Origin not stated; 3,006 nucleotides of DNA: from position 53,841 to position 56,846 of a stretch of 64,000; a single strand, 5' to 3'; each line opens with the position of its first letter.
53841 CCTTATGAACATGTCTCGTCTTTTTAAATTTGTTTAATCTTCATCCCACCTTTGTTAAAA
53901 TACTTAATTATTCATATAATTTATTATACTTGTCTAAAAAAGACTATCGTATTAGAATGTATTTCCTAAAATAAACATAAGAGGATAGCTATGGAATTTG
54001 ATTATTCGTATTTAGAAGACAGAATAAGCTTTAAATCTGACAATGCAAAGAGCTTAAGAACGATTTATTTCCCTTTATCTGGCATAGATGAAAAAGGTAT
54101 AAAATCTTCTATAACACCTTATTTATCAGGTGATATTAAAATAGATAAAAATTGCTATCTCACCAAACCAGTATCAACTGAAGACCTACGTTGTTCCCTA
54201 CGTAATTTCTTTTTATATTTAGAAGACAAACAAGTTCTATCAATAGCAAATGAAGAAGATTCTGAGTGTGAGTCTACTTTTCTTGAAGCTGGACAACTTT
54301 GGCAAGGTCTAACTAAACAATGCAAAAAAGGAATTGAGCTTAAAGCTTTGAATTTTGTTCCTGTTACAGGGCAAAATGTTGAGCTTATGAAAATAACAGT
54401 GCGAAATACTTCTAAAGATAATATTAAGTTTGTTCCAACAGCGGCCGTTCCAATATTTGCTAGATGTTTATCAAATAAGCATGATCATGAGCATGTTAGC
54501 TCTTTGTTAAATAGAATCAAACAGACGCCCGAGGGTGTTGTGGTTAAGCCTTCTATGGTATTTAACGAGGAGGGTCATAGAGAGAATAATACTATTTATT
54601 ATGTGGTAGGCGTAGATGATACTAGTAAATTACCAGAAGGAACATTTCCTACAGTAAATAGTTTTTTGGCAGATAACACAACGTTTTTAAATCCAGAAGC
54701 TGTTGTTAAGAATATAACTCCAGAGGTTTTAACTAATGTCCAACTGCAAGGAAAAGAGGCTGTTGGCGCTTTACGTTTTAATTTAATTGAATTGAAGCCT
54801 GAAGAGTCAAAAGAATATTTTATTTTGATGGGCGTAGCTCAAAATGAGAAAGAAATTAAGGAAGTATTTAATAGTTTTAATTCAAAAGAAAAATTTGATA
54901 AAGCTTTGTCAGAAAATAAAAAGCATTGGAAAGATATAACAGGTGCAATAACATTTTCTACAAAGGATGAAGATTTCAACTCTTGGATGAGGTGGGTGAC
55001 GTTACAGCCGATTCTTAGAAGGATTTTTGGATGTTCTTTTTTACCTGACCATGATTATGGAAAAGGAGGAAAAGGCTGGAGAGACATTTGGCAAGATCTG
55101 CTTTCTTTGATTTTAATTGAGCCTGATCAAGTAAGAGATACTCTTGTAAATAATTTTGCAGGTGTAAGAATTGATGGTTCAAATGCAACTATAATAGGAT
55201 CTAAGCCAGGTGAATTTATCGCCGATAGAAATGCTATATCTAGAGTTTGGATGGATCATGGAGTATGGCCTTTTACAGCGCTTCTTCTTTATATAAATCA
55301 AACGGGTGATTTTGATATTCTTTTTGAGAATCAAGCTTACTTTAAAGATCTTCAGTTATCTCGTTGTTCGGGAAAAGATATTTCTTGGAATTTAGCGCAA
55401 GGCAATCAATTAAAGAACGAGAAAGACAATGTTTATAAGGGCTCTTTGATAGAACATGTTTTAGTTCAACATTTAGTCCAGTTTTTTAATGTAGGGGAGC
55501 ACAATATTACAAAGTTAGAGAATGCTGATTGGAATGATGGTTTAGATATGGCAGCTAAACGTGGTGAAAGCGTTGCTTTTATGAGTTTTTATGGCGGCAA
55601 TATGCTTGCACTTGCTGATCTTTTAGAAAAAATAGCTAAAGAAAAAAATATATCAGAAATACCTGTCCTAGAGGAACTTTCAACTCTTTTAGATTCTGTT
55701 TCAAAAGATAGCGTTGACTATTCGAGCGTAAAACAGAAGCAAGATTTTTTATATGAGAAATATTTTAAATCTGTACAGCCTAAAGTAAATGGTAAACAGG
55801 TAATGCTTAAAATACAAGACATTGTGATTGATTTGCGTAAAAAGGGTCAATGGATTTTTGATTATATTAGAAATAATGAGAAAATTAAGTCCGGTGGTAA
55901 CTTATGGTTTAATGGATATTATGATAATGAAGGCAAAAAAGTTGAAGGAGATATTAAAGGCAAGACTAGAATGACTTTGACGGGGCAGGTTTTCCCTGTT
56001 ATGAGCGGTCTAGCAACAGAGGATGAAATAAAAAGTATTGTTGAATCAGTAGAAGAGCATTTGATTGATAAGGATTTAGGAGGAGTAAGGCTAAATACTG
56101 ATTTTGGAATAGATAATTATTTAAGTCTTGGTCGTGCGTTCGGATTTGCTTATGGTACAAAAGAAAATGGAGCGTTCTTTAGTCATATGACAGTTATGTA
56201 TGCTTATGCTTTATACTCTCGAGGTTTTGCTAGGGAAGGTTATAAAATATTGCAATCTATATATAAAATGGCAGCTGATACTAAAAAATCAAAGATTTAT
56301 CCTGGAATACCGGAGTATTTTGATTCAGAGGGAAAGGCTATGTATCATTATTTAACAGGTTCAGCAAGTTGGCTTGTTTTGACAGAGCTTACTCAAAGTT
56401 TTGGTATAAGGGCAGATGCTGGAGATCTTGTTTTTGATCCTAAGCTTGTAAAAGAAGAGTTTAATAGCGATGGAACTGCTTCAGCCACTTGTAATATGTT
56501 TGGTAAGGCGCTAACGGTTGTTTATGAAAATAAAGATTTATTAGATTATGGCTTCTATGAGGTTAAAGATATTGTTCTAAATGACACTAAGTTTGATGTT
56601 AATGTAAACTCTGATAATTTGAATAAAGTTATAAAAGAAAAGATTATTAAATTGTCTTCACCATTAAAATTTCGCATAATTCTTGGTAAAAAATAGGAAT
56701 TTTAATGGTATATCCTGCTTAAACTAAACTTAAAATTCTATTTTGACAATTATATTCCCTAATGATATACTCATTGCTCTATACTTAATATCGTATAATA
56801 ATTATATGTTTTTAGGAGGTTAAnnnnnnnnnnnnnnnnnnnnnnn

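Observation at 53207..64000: c-di-GMP-linked glycan utilisation locus: two stand-alone PilZ genes, a GH94-like enzyme, an ABC sugar transporter, a GH-A hydrolase, a repeat-domain paralogue and a lipoprotein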

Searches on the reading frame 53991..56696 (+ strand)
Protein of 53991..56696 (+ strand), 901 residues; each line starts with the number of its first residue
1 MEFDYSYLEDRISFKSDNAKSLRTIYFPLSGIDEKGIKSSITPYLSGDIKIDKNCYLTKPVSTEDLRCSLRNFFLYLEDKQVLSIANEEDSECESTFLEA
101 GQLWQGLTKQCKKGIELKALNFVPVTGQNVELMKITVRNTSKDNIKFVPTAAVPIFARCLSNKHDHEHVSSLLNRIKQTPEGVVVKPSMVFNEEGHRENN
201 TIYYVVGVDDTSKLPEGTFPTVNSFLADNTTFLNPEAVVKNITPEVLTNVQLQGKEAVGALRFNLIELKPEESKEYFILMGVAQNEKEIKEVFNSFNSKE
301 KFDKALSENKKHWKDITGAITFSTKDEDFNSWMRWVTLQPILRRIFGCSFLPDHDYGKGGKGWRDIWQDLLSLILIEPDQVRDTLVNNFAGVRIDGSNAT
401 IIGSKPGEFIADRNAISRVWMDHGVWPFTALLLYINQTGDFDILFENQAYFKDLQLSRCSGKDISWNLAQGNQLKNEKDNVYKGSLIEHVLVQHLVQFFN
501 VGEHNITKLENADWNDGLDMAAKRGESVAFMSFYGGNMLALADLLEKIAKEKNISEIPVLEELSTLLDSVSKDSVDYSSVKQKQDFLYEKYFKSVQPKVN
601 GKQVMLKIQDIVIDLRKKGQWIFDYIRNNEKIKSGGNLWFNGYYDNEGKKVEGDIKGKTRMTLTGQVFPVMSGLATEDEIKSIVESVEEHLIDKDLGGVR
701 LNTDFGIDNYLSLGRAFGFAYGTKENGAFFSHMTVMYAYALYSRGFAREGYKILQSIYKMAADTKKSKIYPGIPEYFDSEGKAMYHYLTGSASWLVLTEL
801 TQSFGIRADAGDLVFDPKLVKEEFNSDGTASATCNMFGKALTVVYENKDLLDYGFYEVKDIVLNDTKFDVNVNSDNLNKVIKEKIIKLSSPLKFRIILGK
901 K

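Call 3: search_protein_families(library=pfam, proteins=[window:53991-56696:+], max_evalue=0.01)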
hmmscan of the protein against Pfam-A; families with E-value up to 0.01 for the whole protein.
window:53991-56696:+ (901 aa): 2 families
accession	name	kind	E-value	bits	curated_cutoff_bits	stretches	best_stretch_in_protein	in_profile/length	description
PF17167.11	Glyco_hydro_94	-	2.4e-28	99.4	27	3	635-797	245-412/420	Glycosyl hydrolase 94 superfamily, catalytic domain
PF06165.18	GH94_b-supersand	-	2.7e-08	34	23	1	111-281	92-251/251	Glycosyl hydrolase 94, supersandwich domain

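Call 4: search_protein_families(library=ncbifam, proteins=[window:53991-56696:+], max_evalue=0.01)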
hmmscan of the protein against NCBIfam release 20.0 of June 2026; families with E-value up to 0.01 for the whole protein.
window:53991-56696:+ (901 aa): 0 families

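Call 6: search_solved_structures(query=window:53991-56696:+, max_evalue=0.01, show_alignments=2)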
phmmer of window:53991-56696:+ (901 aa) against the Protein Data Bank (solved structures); distinct sequences matched with E-value up to 0.01: 16.
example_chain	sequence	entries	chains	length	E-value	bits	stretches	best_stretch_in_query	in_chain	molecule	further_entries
6ggy_A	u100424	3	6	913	1e-261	874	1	14-870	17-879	Laminaribiose phosphorylase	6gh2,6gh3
8rf9_A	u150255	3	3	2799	1.5e-25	92.5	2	263-547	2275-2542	Cyclic beta 1-2 glucan synthetase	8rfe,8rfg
8rf0_A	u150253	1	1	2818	1.6e-25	92.5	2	263-547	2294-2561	Cyclic beta-(1,2)-glucan synthase NdvB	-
3qde_A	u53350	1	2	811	1.8e-23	85.7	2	112-452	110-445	Cellobiose phosphorylase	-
8ho7_A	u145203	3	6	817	1.9e-23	85.7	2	112-452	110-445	Cellobiose phosphorylase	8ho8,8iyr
8ho9_A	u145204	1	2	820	1.2e-22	82.9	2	112-451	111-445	Cellobiose phosphorylase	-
8hob_A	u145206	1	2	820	1.8e-22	82.4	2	112-452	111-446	Cellobiose phosphorylase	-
3s4c_A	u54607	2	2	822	2.7e-20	75.2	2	112-447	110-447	Lactose Phosphorylase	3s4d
3rrs_A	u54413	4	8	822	3.1e-20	75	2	112-447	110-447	Cellobiose phosphorylase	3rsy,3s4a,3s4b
2cqs_A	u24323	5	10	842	5.4e-19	70.9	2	112-447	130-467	Cellobiose Phosphorylase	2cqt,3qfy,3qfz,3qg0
3afj_A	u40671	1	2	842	2.3e-18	68.8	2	112-447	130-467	Cellobiose Phosphorylase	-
3act_A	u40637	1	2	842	3e-18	68.4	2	112-447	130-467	Cellobiose Phosphorylase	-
3acs_A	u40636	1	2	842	3e-18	68.4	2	112-447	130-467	Cellobiose Phosphorylase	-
4zle_A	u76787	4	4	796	9.7e-13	50.2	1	639-846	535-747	Putative b-glycan phosphorylase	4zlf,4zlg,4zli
8bou_A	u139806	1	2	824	1.9e-12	49.3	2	648-822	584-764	N,N'-diacetylchitobiose phosphorylase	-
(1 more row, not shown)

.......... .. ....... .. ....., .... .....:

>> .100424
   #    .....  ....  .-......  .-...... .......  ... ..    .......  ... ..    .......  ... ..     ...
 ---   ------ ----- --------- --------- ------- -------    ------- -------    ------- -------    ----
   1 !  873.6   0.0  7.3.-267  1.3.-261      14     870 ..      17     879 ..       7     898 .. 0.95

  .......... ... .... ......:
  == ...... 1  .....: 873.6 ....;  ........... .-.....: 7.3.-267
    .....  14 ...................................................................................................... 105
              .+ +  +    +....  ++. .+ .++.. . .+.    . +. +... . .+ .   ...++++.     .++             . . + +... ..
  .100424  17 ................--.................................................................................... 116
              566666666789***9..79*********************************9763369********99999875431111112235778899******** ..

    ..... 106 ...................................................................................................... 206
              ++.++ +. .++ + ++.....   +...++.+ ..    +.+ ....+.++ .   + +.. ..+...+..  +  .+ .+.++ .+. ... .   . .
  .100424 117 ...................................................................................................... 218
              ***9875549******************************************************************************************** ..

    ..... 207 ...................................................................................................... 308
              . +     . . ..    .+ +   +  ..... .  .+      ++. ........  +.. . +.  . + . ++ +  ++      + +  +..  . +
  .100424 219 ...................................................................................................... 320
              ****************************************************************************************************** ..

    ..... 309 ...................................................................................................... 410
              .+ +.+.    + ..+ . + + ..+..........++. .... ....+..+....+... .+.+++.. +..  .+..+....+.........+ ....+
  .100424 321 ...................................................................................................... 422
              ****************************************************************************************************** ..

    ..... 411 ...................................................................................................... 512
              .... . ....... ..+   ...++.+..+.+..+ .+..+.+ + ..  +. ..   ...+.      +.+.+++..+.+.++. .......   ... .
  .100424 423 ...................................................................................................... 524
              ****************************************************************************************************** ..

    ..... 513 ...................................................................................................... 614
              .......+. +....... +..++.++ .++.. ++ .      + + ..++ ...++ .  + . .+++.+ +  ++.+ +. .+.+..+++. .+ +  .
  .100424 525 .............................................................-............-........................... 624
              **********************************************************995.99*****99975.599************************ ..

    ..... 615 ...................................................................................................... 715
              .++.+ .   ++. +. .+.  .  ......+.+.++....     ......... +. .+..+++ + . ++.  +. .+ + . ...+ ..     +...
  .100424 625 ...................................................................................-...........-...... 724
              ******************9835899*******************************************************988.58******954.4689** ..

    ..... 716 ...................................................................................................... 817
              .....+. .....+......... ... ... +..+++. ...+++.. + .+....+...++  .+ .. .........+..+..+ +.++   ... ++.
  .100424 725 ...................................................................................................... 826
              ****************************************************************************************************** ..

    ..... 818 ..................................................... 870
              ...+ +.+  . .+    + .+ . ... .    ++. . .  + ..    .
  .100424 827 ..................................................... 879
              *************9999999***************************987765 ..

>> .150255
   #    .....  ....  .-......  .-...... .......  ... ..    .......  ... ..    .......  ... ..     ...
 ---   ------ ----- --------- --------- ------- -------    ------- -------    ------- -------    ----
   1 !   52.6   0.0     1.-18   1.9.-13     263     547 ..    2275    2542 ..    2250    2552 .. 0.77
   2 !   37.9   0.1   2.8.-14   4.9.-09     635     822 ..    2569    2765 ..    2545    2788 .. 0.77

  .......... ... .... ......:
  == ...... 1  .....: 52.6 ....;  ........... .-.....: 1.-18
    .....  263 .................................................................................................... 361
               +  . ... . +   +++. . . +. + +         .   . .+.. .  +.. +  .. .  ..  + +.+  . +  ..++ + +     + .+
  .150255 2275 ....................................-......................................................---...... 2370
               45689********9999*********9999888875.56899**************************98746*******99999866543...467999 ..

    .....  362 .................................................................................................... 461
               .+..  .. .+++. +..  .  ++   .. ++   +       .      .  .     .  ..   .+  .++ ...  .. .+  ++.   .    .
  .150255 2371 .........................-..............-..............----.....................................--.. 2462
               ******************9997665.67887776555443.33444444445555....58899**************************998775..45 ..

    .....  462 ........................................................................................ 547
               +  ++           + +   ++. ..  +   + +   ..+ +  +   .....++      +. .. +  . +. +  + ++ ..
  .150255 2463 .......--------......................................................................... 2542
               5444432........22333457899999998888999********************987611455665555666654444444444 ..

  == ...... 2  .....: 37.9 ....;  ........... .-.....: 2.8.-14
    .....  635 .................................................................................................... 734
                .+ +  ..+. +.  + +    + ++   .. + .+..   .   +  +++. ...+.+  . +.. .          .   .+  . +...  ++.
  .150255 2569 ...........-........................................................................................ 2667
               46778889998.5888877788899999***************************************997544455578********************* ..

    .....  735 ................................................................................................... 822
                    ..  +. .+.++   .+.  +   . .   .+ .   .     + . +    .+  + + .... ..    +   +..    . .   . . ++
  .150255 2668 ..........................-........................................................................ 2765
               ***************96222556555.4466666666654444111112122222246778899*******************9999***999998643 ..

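Call 10: find_encoding_contigs(protein=window:53991-56696:+, flank=10000, max_places=6)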
Protein window:53991-56696:+ (901 aa): no gene with exactly this product is on record in the collection.

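Call 15: find_related_loci(query=window:53991-56696:+, collection=genome_contigs, flank=10000)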
Query window:53991-56696:+ (901 aa) in genome_contigs; peptide patterns used: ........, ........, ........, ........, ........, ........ (x = any residue, [..] = any of these).
600 stretches matched a pattern (row limit reached: there are more); 557 encode a relative of the query (tblastn E <= 1e-3); the best 80 are kept; 80 distinct loci.
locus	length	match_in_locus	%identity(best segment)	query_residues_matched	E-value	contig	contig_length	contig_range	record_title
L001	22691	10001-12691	61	5-898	0e+0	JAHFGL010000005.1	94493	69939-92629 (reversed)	MAG: Candidatus Omnitrophota bacterium isolate nzgw314 NODE_308_length_94494_cov_4.523084, whole genome shotgun sequence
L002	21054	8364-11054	59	5-898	0e+0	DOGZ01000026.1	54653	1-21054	MAG TPA_asm: Candidatus Omnitrophota bacterium isolate UBA10174 contig_13094, whole genome shotgun sequence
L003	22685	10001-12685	59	5-896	0e+0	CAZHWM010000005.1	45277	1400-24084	MAG TPA_asm: uncultured Planctomycetales bacterium isolate binchicken_co219_440 genome assembly, contig: k141_333909, wh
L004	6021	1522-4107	60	5-864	0e+0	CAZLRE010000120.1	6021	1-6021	MAG TPA_asm: uncultured Planctomycetales bacterium isolate binchicken_co16_163 genome assembly, contig: NODE_21586_lengt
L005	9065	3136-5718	59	5-867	0e+0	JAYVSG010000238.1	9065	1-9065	MAG: Candidatus Omnitrophota bacterium isolate GL74_DN_concoct_188_sub GL74_DN_concoct_188_sub_237, whole genome shotgun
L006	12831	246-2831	59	6-870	0e+0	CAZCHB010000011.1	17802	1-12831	MAG TPA_asm: uncultured Planctomycetales bacterium isolate SRP342105_co1_318 genome assembly, contig: NODE_4260_length_1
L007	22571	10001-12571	59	5-864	0e+0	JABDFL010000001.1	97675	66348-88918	MAG: Candidatus Omnitrophota bacterium isolate BWOrgControl_Nextera26_MAG2 3300020977.a:Ga0206818_1008, whole genome sho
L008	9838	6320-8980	58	5-888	0e+0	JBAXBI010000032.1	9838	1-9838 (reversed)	MAG: Candidatus Omnitrophota bacterium isolate ELA163 MAG163_32, whole genome shotgun sequence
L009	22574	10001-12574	61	5-864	0e+0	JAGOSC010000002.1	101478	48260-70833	MAG: Candidatus Omnitrophota bacterium isolate Gw_Eff_bin_307 Gw_Eff_251_length_101478_cov_6.089688, whole genome shotgu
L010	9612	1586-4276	58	5-898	0e+0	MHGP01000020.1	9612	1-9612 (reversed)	MAG: Omnitrophica WOR_2 bacterium RIFCSPHIGHO2_02_FULL_48_11 rifcsphigho2_02_scaffold_15672, whole genome shotgun sequen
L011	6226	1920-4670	57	5-899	0e+0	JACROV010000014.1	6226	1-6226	MAG: Candidatus Omnitrophota bacterium isolate NC_groundwater_1970_Pr3_S-0.2um_51_5 scaffold_172966, whole genome shotgu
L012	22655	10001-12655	58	5-886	0e+0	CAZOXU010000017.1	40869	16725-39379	MAG TPA_asm: uncultured Planctomycetales bacterium isolate SRP278252_co2_25 genome assembly, contig: NODE_1741_length_40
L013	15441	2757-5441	57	5-898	0e+0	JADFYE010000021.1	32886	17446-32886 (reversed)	MAG: Candidatus Omnitrophota bacterium isolate nDJH6bin14 nDJH6_bin14_NODE_21_length_32886_cov_4.854819, whole genome sh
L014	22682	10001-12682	56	5-898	0e+0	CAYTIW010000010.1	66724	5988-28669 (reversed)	MAG TPA_asm: uncultured Planctomycetales bacterium isolate binchicken_co115_236 genome assembly, contig: NODE_804_length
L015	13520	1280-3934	57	5-887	0e+0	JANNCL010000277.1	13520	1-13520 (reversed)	MAG: Candidatus Omnitrophota bacterium isolate OTE_78_metabat_191 OTE_78_k141_3831753, whole genome shotgun sequence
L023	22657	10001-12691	54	5-899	0e+0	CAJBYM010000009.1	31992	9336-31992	MAG: Candidatus Omnitrophica bacterium isolate Loc090907-5m_bin-489 genome assembly, contig: bin-489:009/139, whole geno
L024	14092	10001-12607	56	5-871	0e+0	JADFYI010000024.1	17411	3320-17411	MAG: Candidatus Omnitrophota bacterium isolate nDJH6bin28 nDJH6_bin28_NODE_2543_length_17411_cov_6.389836, whole genome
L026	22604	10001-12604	55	5-867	0e+0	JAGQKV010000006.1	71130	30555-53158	MAG: Candidatus Omnitrophota bacterium isolate HKST-UBA13 2014-04-01_1_(paired)_contig_37528, whole genome shotgun seque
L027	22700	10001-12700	52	6-899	0e+0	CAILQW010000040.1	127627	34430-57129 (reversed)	MAG: Candidatus Omnitrophica bacterium isolate AM4_bin-704 genome assembly, contig: bin-704:40/67, whole genome shotgun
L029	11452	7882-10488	57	5-876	0e+0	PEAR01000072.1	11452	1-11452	MAG: Candidatus Omnitrophota bacterium isolate Cal1bin1 scaffold190, whole genome shotgun sequence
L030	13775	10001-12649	55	5-890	0e+0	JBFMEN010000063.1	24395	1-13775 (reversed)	MAG: Candidatus Omnitrophota bacterium isolate MAG246 MAG246_63, whole genome shotgun sequence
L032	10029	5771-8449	59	5-899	0e+0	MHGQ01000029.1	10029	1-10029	MAG: Omnitrophica WOR_2 bacterium RIFCSPHIGHO2_02_FULL_50_17 rifcsphigho2_02_scaffold_20358, whole genome shotgun sequen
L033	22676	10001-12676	53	7-901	0e+0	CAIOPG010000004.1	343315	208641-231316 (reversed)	MAG: Candidatus Omnitrophica bacterium isolate Umea1p4_bin-199 genome assembly, contig: bin-199:04/20, whole genome shot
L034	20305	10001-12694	59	5-898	0e+0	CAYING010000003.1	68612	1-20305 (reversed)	MAG TPA_asm: uncultured Planctomycetales bacterium isolate ERP119705_co25_670 genome assembly, contig: NODE_117_length_6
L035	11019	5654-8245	58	5-864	0e+0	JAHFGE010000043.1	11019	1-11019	MAG: Candidatus Omnitrophota bacterium isolate nzgw308 NODE_10849_length_11020_cov_3.322874, whole genome shotgun sequen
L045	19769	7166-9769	59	5-870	0e+0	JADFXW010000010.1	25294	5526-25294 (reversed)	MAG: Candidatus Omnitrophota bacterium isolate nDJH2bin13 nDJH2_bin13_NODE_10_length_25294_cov_2.916557, whole genome sh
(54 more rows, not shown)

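Call 21: search_protein_families(library=pfam, proteins=[L007:12793-14229:+, L023:12818-14293:+, L023:14324-15262:+, L045:9876-11357:+], max_evalue=0.001)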
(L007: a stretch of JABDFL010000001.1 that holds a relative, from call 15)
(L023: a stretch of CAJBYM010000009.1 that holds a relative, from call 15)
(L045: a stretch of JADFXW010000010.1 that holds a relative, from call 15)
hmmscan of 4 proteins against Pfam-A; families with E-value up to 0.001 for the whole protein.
L007:12793-14229:+ (478 aa): 2 families
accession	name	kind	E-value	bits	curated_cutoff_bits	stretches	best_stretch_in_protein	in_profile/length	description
PF13347.12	MFS_2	-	4.4e-63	213.7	27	1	28-459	3-427/427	MFS/sugar transport protein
PF07690.21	MFS_1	-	1.7e-32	113.1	33.4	2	28-403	2-345/347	Major Facilitator Superfamily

L023:12818-14293:+ (491 aa): 3 families
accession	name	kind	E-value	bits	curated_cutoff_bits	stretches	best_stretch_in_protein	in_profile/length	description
PF13347.12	MFS_2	-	3.5e-58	197.6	27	1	51-473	27-426/427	MFS/sugar transport protein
PF07690.21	MFS_1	-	3.2e-23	82.6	33.4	2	29-389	3-323/347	Major Facilitator Superfamily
PF03209.21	PUCC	-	6e-05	22.7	21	1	47-110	5-67/401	PUCC protein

L023:14324-15262:+ (312 aa): 0 families

L045:9876-11357:+ (493 aa): 3 families
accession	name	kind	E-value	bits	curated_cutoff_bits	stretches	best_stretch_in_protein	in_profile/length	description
PF13347.12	MFS_2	-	1.2e-63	215.6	27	1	68-476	24-427/427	MFS/sugar transport protein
PF07690.21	MFS_1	-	8e-26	91.2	33.4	1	49-419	3-344/347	Major Facilitator Superfamily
PF03209.21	PUCC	-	1.6e-05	24.6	21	0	70-131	8-68/401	PUCC protein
